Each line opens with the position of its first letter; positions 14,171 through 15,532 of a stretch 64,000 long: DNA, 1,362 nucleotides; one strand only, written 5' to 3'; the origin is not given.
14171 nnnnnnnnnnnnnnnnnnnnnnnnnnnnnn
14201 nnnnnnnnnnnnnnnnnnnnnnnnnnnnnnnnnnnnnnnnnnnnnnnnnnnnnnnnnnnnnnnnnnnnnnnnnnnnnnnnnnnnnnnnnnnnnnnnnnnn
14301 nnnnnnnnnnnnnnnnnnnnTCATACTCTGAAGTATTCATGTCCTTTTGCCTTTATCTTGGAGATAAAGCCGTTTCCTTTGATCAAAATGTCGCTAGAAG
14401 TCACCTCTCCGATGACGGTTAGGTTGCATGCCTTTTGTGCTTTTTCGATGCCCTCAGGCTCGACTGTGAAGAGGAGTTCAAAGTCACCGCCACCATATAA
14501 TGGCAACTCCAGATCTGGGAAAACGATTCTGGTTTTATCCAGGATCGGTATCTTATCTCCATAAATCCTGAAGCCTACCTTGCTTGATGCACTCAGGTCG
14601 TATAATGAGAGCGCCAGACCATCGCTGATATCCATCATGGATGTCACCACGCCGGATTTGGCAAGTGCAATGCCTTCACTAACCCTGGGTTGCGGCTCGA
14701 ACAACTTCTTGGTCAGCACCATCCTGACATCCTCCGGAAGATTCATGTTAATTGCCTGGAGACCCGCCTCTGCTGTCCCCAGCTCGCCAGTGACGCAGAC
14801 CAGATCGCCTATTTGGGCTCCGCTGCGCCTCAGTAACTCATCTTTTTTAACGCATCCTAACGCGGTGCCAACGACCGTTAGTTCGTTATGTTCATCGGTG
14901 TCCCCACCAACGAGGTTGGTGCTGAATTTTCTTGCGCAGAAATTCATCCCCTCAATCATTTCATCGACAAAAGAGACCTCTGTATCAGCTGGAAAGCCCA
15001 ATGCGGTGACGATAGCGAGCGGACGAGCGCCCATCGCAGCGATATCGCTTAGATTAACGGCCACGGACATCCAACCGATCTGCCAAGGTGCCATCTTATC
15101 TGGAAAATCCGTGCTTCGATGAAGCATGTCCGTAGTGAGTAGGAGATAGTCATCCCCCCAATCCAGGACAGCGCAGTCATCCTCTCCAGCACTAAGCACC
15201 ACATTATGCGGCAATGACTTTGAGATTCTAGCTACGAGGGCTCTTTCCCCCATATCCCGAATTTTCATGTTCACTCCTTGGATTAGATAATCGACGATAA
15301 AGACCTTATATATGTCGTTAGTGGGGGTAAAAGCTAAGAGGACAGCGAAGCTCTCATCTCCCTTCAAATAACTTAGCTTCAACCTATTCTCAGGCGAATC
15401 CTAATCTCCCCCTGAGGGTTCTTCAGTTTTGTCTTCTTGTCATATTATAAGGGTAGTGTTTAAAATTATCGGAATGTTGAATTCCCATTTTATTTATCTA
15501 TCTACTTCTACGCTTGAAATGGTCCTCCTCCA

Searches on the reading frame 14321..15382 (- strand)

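Call 76: search_protein_families(library=pfam, proteins=[window:14321-15382:-], max_evalue=0.0001)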
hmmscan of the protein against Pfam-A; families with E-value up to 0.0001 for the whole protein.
window:14321-15382:- (353 aa): 2 families
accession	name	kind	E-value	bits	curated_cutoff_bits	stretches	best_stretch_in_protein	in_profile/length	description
PF00586.29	AIRS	-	3.3e-31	108.5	24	1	68-178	2-112/112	AIR synthase related protein, N-terminal domain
PF02769.27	AIRS_C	-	5.1e-09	36.9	23.1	1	191-331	2-149/156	AIR synthase related protein, C-terminal domain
